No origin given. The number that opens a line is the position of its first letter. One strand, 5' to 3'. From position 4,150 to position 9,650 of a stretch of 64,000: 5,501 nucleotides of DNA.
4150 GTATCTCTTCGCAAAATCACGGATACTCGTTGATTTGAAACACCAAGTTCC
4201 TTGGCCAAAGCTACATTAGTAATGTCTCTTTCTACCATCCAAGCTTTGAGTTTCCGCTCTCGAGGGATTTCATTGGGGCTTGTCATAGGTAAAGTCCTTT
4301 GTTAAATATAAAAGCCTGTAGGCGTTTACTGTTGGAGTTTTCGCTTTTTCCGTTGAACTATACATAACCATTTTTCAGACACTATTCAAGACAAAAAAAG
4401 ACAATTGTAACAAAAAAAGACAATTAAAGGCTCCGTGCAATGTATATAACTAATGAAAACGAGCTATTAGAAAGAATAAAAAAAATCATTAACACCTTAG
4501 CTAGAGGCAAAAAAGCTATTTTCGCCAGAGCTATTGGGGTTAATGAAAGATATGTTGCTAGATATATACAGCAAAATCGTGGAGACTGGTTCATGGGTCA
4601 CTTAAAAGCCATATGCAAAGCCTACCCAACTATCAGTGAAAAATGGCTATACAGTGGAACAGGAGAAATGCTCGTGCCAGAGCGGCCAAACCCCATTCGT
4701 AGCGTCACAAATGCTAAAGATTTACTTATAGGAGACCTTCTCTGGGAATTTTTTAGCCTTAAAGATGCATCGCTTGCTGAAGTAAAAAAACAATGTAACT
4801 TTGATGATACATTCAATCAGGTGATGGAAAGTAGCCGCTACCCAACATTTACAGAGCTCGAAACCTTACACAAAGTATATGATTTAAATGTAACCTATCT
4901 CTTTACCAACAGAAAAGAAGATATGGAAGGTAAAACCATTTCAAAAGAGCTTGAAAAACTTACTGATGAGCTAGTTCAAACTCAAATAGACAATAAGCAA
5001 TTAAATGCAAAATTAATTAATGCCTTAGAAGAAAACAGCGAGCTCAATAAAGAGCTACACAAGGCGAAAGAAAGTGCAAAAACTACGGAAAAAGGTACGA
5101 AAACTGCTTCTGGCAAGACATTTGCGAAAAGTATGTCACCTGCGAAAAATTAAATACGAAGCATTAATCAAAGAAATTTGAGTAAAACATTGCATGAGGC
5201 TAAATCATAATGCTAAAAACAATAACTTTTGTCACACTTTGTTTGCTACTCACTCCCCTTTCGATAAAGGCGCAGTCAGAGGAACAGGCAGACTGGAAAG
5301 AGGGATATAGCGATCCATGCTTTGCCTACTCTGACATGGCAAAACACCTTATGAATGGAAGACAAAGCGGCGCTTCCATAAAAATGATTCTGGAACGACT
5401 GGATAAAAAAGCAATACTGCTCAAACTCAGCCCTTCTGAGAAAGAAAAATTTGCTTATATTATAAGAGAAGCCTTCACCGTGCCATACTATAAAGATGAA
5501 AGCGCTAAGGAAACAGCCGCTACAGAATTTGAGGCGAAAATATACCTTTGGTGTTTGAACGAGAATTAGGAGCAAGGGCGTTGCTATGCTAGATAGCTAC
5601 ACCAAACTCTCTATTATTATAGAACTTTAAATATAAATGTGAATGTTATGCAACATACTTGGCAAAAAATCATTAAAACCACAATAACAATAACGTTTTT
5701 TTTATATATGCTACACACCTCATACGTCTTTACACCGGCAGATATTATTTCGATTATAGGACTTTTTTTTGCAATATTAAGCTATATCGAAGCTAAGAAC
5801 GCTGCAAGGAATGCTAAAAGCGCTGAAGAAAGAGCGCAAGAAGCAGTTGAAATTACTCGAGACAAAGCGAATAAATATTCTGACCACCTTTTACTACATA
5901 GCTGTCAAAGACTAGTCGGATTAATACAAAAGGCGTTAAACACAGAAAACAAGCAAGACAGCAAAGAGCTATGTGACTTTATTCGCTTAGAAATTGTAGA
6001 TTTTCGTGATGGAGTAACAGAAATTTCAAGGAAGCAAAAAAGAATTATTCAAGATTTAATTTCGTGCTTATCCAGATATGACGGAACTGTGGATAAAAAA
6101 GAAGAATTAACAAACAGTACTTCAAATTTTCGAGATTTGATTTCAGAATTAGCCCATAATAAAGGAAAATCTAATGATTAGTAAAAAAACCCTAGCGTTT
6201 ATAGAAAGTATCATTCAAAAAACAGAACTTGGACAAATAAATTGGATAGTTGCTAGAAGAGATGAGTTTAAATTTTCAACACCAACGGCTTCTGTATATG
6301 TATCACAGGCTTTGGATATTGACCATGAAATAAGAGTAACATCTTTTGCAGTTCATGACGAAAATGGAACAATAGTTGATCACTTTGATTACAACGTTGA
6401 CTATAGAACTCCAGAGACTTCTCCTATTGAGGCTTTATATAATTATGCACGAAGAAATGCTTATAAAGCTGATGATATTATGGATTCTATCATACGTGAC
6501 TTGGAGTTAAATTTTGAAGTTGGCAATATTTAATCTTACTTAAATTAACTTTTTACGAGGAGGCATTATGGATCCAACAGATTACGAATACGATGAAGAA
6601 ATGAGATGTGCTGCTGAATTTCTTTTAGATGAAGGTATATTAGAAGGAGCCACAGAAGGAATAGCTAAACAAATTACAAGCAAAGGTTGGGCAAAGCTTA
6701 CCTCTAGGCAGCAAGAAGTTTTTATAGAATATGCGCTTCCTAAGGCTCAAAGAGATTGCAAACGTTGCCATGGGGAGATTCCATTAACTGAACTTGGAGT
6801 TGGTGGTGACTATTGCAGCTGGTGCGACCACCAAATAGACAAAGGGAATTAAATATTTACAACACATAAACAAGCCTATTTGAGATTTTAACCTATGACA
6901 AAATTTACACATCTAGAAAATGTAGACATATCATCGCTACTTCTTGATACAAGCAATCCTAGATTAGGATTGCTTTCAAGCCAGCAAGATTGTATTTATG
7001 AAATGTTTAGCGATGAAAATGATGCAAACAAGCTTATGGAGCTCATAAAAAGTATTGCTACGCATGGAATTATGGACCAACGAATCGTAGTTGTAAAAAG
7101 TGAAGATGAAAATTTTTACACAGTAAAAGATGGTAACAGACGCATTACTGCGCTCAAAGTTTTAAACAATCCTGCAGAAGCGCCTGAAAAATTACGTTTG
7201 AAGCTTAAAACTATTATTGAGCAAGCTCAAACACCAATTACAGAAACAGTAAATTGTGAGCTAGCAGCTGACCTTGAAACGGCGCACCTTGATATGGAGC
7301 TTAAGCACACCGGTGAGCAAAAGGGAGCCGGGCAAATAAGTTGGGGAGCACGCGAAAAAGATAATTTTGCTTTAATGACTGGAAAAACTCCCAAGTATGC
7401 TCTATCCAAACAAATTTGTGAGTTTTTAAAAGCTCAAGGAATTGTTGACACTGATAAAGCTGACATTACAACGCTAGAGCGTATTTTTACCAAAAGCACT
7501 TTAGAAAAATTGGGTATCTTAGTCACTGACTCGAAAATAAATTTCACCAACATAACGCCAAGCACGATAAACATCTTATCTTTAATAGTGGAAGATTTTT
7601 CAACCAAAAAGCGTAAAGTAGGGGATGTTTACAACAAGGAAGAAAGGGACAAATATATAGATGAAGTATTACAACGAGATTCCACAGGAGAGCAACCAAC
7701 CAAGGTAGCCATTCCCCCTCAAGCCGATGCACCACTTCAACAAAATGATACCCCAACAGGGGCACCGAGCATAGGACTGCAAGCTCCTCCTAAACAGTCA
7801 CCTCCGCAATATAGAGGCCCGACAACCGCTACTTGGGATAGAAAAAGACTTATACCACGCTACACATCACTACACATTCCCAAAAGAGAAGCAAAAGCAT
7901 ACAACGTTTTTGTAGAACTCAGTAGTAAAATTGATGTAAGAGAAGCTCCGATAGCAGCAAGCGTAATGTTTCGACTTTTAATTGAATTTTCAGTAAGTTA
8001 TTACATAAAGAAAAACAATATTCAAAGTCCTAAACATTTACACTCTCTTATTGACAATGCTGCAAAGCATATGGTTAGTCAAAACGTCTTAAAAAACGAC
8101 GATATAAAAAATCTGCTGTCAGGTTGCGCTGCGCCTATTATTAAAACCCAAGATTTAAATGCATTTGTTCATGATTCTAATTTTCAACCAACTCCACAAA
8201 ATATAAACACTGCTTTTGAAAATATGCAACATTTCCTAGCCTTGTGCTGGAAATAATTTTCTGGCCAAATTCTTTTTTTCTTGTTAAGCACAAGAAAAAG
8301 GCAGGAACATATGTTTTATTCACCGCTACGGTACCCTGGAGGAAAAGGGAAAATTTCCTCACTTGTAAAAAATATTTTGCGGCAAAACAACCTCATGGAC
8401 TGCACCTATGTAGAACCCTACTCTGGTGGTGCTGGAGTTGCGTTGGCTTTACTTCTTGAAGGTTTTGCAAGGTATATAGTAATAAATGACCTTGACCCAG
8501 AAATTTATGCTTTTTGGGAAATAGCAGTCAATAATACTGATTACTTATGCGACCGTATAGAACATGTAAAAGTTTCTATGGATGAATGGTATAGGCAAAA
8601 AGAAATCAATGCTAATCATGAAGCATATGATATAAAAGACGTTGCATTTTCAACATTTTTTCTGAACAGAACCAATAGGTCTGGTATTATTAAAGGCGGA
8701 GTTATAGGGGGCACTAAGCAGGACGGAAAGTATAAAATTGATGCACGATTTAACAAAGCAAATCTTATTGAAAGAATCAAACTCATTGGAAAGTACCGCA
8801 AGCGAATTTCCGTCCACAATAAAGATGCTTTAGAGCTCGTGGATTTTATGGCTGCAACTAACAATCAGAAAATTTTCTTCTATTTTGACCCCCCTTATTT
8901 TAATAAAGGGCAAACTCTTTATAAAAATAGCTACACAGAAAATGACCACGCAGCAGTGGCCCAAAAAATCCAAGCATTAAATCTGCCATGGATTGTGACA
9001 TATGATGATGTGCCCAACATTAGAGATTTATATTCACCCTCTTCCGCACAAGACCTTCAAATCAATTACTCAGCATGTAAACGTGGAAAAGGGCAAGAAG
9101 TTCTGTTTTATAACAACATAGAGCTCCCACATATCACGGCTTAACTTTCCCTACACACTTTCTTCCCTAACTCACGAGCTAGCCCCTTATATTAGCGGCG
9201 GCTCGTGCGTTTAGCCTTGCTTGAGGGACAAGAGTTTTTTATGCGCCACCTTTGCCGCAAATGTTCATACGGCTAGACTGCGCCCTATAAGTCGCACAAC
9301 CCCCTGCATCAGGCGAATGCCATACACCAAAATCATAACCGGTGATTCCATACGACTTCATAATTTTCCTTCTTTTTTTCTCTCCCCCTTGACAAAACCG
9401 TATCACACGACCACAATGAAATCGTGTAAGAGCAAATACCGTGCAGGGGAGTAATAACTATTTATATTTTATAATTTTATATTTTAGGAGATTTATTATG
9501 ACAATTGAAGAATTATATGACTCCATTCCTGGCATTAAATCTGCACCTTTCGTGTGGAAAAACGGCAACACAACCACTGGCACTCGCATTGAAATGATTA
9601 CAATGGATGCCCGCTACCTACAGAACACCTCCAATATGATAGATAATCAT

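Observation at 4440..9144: Repressor-linked AT-rich six-gene cassette in the lambda cI-rexAB-equivalent slot: best candidate for an undescribed lysogen-expressed exclusion/defence system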

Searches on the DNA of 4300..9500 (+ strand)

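Call 7: search_dna_similar(query=window:4300-9500:+, collection=phages, mode=near, max_rows=20)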
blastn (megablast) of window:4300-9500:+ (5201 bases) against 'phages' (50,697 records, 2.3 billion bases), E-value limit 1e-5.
No match.

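Call 8: search_dna_similar(query=window:4300-9500:+, collection=ecoli_genomes, mode=near, max_rows=20)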
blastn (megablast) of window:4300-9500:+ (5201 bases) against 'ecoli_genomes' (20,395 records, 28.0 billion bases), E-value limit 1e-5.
No match.
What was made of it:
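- Tried and rejected: Near-identity DNA searches of 4300-9500 against phage records and all complete E. coli genomes found nothing (calls 7, 8).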

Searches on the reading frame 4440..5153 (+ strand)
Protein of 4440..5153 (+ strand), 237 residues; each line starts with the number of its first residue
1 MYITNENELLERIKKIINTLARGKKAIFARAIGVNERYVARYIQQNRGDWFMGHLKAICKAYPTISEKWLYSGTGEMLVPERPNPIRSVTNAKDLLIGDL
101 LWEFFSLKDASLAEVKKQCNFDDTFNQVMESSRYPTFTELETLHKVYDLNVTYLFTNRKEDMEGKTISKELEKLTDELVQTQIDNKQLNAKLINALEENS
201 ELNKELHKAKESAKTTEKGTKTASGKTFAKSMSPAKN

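Call 3: search_protein_families(library=pfam, proteins=[window:4440-5153:+], max_evalue=0.1)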
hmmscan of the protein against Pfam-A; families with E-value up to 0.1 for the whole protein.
window:4440-5153:+ (237 aa): 4 families
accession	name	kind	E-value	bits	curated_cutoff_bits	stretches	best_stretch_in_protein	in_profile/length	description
PF06156.18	YabA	-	0.0045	18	30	1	162-223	1-62/103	Initiation control protein YabA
PF03135.19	CagE_TrbE_VirB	-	0.0052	17.2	21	1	120-202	60-141/204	CagE, TrbE, VirB family, component of type IV transporter system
PF24922.1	ACBP4_C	-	0.007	17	31.2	1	163-209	4-50/105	Acyl-CoA-binding domain-containing protein 4-6, C-terminal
PF13443.12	HTH_26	-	0.014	16.1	22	0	24-61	12-49/63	Cro/C1-type HTH DNA-binding domain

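Call 4: search_protein_families(library=padloc, proteins=[window:4440-5153:+], max_evalue=0.1)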
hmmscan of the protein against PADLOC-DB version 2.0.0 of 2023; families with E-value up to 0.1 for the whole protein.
window:4440-5153:+ (237 aa): 1 family
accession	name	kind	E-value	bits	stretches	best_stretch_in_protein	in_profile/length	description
PDLC04202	HEC-01B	-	0.0025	15.9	1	41-68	105-132/204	-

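Call 5: search_protein_families(library=phrogs, proteins=[window:4440-5153:+], max_evalue=0.01)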
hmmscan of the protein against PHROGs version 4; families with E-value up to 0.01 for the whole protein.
window:4440-5153:+ (237 aa): 3 families
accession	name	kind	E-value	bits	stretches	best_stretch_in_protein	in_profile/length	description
phrog_8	-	transcription regulation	6e-07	30.2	1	26-96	174-235/346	transcriptional regulator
phrog_4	-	transcription regulation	0.00051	20.1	1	7-83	135-204/400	transcriptional repressor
phrog_9710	-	unknown function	0.0052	17.9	0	13-79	18-84/95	-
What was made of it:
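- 4440..5153 (+): CI-type repressor candidate, 237 aa: N-terminal HTH, C-terminal coiled coil, no S24 peptidase domain. phrog_8 transcriptional regulator E 6e-7; phrog_4 repressor E 5e-4; HTH_26 E 0.014 (calls 3, 5).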

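Call 48: search_protein_families(library=ncbifam, proteins=[window:4440-5153:+], max_evalue=0.05)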
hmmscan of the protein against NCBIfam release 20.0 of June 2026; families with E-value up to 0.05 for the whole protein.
window:4440-5153:+ (237 aa): 3 families
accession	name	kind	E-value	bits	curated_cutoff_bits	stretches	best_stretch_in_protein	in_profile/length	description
NF047615.1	LIC13259_LIC11441_fam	subfamily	0.0099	16.3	100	0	163-228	26-90/144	LIC13259/LIC11441 family protein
TIGR02977.1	phageshock_pspA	equivalog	0.012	15.3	242.95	1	147-229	84-166/219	phage shock protein PspA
TIGR04211.1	SH3_and_anchor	equivalog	0.044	13.4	65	0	158-218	62-122/198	TIGR04211 family SH3 domain-containing protein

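Call 53: search_dna_similar(query=window:4440-5153:+, collection=phages, mode=protein, max_evalue=0.001, max_rows=15)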
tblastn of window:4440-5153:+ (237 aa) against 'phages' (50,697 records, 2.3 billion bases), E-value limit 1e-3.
No match.

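Call 83: search_protein_families(library=padloc, proteins=[L006:4084-4803:+, L006:5302-6135:+], max_evalue=0.01)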
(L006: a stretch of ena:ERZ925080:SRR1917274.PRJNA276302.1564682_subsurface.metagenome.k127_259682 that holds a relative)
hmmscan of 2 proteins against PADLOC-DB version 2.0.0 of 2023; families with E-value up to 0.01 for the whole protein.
L006:4084-4803:+ (239 aa): 0 families

L006:5302-6135:+ (277 aa): 8 families
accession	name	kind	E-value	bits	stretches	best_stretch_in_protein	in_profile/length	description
PDLC04673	PDC-M48B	-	4.3e-22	76.8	1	4-266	4-258/296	-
PDLC04675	PDC-M48B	-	1.2e-19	68.6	1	3-253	6-252/291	-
PDLC03854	LmuA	-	2.2e-17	61.2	2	137-233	189-288/345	-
PDLC03805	RTasMBL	-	1.1e-16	59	2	160-232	182-258/322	DRT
PDLC04676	PDC-M48B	-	4.3e-12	43.5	2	147-223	202-280/357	-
PDLC04677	PDC-M48B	-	1.1e-08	32.8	1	142-276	196-332/339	-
PDLC04674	PDC-M48B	-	1.9e-05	22.1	0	160-243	141-224/270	-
PDLC02158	Avs1a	-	0.00084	16.7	1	159-236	252-332/392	-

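Call 89: search_protein_families(library=pfam, proteins=[L020:4575-5105:+, L022:5104-5856:+, L026:5003-5920:+, L030:4317-5522:+, L032:4598-5956:+, L034:4749-5639:+, L057:5494-5916:+, L058:5269-5841:+, L033:161-688:+, L066:5503-5832:+], max_evalue=0.001)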
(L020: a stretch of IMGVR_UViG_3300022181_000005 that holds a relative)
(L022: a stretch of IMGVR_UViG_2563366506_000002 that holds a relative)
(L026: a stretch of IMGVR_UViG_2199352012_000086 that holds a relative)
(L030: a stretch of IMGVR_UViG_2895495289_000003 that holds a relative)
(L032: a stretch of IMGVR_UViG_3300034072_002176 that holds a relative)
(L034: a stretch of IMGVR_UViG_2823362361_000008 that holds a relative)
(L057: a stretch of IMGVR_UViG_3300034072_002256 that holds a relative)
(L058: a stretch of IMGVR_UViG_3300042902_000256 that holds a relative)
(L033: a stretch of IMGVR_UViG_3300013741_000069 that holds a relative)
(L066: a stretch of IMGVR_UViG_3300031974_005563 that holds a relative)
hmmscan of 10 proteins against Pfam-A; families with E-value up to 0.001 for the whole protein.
L020:4575-5105:+ (176 aa): 1 family
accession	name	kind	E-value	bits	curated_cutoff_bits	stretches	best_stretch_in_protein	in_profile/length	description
PF07022.19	Phage_CI_repr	-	2.5e-11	44.2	22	1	11-74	1-63/65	Bacteriophage CI repressor helix-turn-helix domain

L022:5104-5856:+ (250 aa): 1 family
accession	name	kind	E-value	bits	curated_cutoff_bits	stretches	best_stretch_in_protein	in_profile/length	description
PF00717.28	Peptidase_S24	-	0.00011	22.4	23.3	1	110-224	6-105/116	Peptidase S24-like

L026:5003-5920:+ (305 aa): 2 families
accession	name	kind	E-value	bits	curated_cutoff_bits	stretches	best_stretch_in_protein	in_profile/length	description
PF00717.28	Peptidase_S24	-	1.2e-17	64.1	23.3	1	166-296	1-116/116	Peptidase S24-like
PF01381.28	HTH_3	-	2.6e-05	24.6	23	0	79-105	1-27/55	Helix-turn-helix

L030:4317-5522:+ (401 aa): 0 families

L032:4598-5956:+ (452 aa): 0 families

L034:4749-5639:+ (296 aa): 1 family
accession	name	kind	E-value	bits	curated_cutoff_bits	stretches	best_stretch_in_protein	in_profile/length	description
PF08867.16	FRG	-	1.2e-20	74.6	25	1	39-122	4-93/94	FRG domain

L057:5494-5916:+ (140 aa): 1 family
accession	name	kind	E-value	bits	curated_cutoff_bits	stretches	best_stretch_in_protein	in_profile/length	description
PF08765.17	Mor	-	1.1e-24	86.9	24.9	1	36-139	2-107/107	Mor transcription activator family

L058:5269-5841:+ (190 aa): 1 family
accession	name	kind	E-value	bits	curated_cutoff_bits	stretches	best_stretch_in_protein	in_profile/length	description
PF01381.28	HTH_3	-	4.8e-06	26.9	23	1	75-122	3-50/55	Helix-turn-helix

L033:161-688:+ (175 aa): 0 families

L066:5503-5832:+ (109 aa): 0 families

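Call 90: search_protein_families(library=pfam, proteins=[L063:5492-5917:+, L064:5600-5944:+, L068:5459-5833:+, L023:4505-5137:+, L037:5300-5827:+, L039:3308-5635:+, L019:3561-5615:+, L050:5059-5526:+, L054:2690-5077:+, L021:665-1054:+], max_evalue=0.001)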
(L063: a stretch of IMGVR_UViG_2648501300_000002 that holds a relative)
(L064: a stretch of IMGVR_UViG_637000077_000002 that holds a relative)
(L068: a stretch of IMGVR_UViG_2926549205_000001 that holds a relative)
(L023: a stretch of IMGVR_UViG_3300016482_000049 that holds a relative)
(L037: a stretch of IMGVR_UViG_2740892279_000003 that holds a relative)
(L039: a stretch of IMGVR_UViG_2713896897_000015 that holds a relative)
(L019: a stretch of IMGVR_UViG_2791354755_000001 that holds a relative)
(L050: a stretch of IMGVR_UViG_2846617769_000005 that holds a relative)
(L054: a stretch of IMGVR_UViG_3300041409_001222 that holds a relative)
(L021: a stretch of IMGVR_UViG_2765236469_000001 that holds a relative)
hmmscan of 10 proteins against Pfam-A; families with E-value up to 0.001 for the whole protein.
L063:5492-5917:+ (141 aa): 1 family
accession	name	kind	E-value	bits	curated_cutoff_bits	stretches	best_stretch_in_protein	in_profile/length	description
PF08765.17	Mor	-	6.4e-24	84.5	24.9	1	37-140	2-107/107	Mor transcription activator family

L064:5600-5944:+ (114 aa): 4 families
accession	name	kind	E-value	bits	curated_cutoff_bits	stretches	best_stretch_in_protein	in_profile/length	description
PF12844.13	HTH_19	-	8.5e-15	54.9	30.2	1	3-63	1-61/64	Helix-turn-helix domain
PF01381.28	HTH_3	-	9.1e-15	54.9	23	1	6-60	1-55/55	Helix-turn-helix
PF13560.12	HTH_31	-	1.2e-08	35.5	27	1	2-57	2-58/64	Helix-turn-helix domain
PF13443.12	HTH_26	-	0.00032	21.3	22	1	5-58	1-55/63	Cro/C1-type HTH DNA-binding domain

L068:5459-5833:+ (124 aa): 4 families
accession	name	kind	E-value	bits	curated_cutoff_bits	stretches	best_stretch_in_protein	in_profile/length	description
PF01381.28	HTH_3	-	1.6e-11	44.5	23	1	10-64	1-55/55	Helix-turn-helix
PF13560.12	HTH_31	-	1.3e-08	35.4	27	1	6-47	2-44/64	Helix-turn-helix domain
PF12844.13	HTH_19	-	2.6e-08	34.1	30.2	1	7-67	1-61/64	Helix-turn-helix domain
PF10047.15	DUF2281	-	0.00082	20.4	26.5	1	101-123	8-30/64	Protein of unknown function (DUF2281)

L023:4505-5137:+ (210 aa): 0 families

L037:5300-5827:+ (175 aa): 1 family
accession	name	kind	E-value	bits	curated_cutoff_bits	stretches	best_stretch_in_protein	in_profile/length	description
PF06183.18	DinI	-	9.9e-17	61.5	24.2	1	114-174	2-62/63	DinI-like family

L039:3308-5635:+ (775 aa): 2 families
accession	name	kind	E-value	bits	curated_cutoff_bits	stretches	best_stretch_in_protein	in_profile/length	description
PF05840.19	Phage_GPA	-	2.5e-122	408.3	31.4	1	147-476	1-321/321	Bacteriophage replication gene A protein (GPA)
PF23343.2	REP_ORF2-G2P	-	4.2e-07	30.6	27.8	1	370-472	13-98/99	Replication-associated protein ORF2/G2P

L019:3561-5615:+ (684 aa): 2 families
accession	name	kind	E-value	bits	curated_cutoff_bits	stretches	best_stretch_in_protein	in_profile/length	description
PF20454.4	GpA_nuclease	-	1.4e-45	156.2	22.5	1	329-610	2-283/294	Terminase large subunit gpA, endonuclease domain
PF05876.18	GpA_ATPase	-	1e-41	143.6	25.6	1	75-317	5-247/247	Phage terminase large subunit gpA, ATPase domain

L050:5059-5526:+ (155 aa): 0 families

L054:2690-5077:+ (795 aa): 2 families
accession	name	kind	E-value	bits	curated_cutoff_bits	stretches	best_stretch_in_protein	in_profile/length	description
PF05840.19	Phage_GPA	-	1.3e-128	429.1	31.4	1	177-498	2-321/321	Bacteriophage replication gene A protein (GPA)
PF23343.2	REP_ORF2-G2P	-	6.3e-06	26.8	27.8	1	395-494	15-98/99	Replication-associated protein ORF2/G2P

L021:665-1054:+ (129 aa): 0 families
